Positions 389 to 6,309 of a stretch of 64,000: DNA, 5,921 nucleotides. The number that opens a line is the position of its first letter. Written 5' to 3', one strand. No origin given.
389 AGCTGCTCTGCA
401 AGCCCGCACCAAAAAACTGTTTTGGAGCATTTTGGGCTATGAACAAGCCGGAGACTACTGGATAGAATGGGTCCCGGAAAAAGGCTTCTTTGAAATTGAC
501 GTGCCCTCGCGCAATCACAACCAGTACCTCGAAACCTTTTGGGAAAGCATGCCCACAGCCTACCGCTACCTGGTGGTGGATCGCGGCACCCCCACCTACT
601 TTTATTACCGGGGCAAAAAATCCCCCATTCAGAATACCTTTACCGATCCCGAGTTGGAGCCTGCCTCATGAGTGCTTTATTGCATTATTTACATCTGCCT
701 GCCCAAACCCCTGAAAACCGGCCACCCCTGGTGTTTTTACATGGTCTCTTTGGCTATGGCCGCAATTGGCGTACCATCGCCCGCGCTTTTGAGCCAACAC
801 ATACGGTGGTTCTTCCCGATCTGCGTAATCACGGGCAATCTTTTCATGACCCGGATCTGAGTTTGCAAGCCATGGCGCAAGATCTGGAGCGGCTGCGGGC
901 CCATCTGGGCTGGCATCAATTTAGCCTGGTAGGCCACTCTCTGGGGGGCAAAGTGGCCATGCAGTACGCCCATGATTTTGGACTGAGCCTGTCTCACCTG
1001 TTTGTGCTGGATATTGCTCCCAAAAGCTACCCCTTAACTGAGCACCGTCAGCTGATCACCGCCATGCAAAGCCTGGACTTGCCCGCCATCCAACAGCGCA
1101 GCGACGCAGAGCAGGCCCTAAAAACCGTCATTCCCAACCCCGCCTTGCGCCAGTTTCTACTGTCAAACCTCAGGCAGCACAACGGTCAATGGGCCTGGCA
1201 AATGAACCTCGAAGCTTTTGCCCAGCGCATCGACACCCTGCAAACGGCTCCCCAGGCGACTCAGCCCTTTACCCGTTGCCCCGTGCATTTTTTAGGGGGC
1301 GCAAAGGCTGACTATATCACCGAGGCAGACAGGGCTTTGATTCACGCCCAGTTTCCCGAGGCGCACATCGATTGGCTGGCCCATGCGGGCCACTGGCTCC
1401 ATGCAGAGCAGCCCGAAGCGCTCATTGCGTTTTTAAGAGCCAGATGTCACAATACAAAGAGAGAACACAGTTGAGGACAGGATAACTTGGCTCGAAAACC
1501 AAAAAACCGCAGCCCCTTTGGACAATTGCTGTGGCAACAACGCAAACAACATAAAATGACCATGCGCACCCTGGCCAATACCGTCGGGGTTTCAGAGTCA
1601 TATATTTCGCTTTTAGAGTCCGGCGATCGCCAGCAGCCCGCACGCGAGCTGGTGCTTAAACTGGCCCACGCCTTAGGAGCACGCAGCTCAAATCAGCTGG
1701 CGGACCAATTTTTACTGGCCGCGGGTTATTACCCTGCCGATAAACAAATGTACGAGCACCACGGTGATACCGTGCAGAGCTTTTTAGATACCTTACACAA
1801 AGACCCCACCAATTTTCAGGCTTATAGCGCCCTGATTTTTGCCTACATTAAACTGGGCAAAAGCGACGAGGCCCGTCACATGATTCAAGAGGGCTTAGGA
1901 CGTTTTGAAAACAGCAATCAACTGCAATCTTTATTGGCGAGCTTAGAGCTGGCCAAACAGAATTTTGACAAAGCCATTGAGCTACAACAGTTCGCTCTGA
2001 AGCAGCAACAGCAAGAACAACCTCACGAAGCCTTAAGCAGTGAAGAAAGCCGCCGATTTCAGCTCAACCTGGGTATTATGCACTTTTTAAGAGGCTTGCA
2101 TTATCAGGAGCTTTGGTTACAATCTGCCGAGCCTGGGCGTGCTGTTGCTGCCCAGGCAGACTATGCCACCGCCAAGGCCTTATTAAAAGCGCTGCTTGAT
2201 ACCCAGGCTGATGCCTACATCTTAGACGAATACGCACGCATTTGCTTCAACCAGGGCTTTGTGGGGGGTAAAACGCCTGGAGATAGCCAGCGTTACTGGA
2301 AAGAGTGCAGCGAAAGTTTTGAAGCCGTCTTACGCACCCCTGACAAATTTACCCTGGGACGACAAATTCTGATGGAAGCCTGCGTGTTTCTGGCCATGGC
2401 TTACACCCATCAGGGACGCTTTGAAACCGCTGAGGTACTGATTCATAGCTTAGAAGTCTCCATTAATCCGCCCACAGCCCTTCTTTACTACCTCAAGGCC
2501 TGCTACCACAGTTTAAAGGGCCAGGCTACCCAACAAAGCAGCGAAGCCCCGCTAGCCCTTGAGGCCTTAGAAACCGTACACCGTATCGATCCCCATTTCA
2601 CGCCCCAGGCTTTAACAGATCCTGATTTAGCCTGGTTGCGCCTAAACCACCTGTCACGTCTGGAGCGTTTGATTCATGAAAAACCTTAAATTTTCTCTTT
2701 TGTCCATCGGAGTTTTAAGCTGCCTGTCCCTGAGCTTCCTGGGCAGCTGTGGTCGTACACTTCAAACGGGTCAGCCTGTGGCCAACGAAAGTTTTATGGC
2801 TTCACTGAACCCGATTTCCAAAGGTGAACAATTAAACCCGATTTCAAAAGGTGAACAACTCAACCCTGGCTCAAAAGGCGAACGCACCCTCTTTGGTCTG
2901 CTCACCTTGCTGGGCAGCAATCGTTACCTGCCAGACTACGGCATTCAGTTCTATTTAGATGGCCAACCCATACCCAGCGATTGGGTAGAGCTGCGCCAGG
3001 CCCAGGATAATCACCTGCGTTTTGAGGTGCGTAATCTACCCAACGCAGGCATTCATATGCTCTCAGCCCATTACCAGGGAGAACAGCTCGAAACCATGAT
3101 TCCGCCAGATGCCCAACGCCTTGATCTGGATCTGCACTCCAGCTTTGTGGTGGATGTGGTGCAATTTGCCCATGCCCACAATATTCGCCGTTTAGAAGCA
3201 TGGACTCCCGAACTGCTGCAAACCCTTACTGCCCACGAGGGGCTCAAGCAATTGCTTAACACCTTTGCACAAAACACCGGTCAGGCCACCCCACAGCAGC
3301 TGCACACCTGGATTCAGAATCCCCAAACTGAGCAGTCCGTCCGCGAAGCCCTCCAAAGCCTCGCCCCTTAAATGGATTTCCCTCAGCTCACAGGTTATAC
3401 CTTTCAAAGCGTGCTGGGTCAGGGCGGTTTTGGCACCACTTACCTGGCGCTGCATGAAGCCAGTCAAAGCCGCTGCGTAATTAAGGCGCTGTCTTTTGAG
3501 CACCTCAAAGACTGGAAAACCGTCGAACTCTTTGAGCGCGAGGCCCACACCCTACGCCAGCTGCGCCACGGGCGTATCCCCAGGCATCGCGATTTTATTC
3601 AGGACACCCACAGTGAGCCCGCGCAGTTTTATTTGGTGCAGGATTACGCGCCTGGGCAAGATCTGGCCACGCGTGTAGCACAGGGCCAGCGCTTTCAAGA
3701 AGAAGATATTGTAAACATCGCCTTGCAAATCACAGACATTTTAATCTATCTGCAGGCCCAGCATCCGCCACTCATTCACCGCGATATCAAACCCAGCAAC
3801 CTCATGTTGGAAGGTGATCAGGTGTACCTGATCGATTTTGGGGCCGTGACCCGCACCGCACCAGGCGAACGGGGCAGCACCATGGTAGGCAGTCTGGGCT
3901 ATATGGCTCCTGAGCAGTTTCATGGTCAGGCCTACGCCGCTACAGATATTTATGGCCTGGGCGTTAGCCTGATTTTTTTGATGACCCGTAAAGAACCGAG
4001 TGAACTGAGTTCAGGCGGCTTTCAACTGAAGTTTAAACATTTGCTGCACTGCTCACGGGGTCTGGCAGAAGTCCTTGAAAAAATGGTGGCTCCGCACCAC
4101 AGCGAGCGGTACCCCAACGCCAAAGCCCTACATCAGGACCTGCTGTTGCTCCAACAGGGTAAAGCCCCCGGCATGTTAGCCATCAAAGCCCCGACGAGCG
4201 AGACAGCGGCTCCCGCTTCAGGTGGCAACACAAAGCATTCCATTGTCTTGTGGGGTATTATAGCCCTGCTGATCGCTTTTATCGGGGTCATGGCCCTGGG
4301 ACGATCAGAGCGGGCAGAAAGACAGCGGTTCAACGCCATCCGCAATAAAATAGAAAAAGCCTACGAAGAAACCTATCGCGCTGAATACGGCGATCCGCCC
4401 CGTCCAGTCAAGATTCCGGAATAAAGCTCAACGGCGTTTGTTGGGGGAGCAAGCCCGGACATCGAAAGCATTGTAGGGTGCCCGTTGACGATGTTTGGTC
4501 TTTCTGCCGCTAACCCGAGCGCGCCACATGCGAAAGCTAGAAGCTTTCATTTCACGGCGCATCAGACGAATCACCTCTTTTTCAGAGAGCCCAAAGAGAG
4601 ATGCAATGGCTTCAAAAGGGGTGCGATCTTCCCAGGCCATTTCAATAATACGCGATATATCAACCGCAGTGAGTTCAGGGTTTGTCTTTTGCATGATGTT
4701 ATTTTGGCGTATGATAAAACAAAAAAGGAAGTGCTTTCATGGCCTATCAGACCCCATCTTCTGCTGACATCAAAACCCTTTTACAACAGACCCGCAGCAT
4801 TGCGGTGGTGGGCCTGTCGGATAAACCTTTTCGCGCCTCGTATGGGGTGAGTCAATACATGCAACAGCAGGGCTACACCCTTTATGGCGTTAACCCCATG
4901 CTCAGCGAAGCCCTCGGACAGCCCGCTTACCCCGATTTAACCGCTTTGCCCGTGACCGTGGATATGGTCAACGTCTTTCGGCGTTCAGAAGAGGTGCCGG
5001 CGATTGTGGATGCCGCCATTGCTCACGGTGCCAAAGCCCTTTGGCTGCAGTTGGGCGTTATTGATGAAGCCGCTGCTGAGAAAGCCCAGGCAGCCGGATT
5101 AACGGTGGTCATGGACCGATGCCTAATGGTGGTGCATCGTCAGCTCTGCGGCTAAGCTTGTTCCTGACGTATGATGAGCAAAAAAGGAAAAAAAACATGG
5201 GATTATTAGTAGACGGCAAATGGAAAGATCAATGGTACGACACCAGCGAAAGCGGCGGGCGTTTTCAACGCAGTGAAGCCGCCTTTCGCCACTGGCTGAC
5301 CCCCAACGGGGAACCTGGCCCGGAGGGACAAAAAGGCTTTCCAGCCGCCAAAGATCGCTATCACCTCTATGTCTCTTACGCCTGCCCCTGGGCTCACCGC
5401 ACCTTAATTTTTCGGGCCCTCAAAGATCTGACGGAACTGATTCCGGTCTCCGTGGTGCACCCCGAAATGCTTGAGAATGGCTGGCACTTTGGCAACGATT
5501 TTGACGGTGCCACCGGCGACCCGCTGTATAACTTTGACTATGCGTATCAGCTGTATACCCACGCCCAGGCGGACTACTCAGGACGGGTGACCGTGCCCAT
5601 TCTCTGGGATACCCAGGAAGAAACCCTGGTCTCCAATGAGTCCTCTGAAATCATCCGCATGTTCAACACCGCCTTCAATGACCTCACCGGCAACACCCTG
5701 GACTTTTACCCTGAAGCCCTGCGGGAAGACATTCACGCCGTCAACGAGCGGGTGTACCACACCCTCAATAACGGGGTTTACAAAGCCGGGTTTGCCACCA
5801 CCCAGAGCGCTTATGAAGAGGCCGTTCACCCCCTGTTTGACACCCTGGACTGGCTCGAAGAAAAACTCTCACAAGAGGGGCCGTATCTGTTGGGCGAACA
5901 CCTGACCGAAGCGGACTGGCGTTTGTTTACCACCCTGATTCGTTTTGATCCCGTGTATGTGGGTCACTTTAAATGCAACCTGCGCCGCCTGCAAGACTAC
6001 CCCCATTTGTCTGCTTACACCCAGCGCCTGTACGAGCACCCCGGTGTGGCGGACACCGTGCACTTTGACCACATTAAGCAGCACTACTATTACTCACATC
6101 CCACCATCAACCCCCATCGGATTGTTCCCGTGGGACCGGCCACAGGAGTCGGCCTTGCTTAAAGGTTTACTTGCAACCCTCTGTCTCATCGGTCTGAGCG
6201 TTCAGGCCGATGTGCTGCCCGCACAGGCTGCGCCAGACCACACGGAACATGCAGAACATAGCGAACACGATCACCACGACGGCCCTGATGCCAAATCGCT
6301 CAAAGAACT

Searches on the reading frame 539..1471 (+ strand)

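Call 11: search_protein_families(library=pfam, proteins=[window:539-1471:+])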
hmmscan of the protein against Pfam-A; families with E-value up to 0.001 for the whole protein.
window:539-1471:+ (311 aa): 6 families
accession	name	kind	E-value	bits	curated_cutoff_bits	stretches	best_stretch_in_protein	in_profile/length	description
PF00561.26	Abhydrolase_1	-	2e-22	80.5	25.8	1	62-162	1-103/245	alpha/beta hydrolase fold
PF12697.13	Abhydrolase_6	-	1.4e-21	78.6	26.3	1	64-297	1-216/217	Alpha/beta hydrolase family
PF00975.26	Thioesterase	-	8e-08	33.2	26.4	1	63-237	2-187/226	Thioesterase domain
PF07819.20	PGAP1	-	2.4e-07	31.2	24.3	1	63-176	6-143/233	PGAP1-like alpha/beta domain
PF12146.15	Hydrolase_4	-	6.3e-05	22.8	27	1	61-290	4-237/239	Serine aminopeptidase, S33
PF05057.20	DUF676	-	0.00068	19.6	20.3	0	64-140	8-92/217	Putative serine esterase (DUF676)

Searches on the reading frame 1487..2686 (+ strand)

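Call 11: search_protein_families(library=pfam, proteins=[window:1487-2686:+])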
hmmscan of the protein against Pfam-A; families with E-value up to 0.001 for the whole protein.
window:1487-2686:+ (400 aa): 11 families
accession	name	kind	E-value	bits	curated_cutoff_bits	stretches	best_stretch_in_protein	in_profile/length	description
PF14559.12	TPR_19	-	1e-09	39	25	1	103-153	18-68/68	Tetratricopeptide repeat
PF01381.28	HTH_3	-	1.9e-09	37.9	23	1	17-64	3-49/55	Helix-turn-helix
PF13560.12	HTH_31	-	4.6e-08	33.7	27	1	11-65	2-56/64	Helix-turn-helix domain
PF13432.12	TPR_16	-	5.2e-06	27.2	32.7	1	119-173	6-60/65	Tetratricopeptide repeat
PF12844.13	HTH_19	-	5.9e-06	26.5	30.2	1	12-64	1-52/64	Helix-turn-helix domain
PF07721.20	TPR_4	-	8.4e-06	26.4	27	0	297-318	2-23/26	Tetratricopeptide repeat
PF25058.1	ARM_TT21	-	1.4e-05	25.5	27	1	105-166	52-116/155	Tetratricopeptide repeat protein 21 ARM repeat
PF13431.12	TPR_17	-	1.6e-05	25.2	24.4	0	99-130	2-33/34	Tetratricopeptide repeat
PF00515.34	TPR_1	-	4.2e-05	23.6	27.8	0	298-316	3-21/34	Tetratricopeptide repeat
PF13428.12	TPR_14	-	6.1e-05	23.8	23.5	0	111-152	2-43/44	Tetratricopeptide repeat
PF01535.26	PPR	-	0.00088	19.8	25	0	112-135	2-25/31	PPR repeat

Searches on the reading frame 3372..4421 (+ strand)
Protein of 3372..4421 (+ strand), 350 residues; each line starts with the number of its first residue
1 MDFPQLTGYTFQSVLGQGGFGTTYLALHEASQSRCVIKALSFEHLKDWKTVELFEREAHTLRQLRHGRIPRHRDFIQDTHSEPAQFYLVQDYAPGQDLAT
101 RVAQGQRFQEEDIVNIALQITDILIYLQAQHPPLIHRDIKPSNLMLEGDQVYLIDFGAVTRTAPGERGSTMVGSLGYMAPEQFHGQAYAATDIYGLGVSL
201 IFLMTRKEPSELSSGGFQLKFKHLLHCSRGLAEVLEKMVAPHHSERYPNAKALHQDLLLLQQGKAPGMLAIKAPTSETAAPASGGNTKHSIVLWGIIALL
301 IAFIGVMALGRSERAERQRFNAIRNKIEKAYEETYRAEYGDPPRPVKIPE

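Call 11: search_protein_families(library=pfam, proteins=[window:3372-4421:+])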
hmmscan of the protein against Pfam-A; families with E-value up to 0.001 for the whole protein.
window:3372-4421:+ (350 aa): 3 families
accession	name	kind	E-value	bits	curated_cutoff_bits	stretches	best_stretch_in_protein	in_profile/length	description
PF00069.31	Pkinase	-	5.7e-41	141.1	31.7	1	9-258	1-244/263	Protein kinase domain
PF07714.23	PK_Tyr_Ser-Thr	-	5.8e-20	72.1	23.1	1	10-206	2-200/258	Protein tyrosine and serine/threonine kinase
PF01636.29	APH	-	6.2e-07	29.9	23.2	1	58-160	101-198/239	Phosphotransferase enzyme family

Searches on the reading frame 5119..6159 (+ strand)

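Call 11: search_protein_families(library=pfam, proteins=[window:5119-6159:+])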
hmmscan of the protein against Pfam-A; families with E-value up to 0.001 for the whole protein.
window:5119-6159:+ (347 aa): 4 families
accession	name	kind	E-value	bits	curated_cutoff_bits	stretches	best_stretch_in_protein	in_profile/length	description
PF13410.11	GST_C_2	-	2.6e-16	59.9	24.9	1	231-303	3-69/69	Glutathione S-transferase, C-terminal domain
PF13409.12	GST_N_2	-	2.1e-10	41.5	25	1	88-184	1-69/70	Glutathione S-transferase, N-terminal domain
PF14497.11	GST_C_3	-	1.8e-07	31.7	21.6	1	241-311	33-98/104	Glutathione S-transferase, C-terminal domain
PF00043.30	GST_C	-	2.8e-07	31.1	20.7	1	224-308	16-93/93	Glutathione S-transferase, C-terminal domain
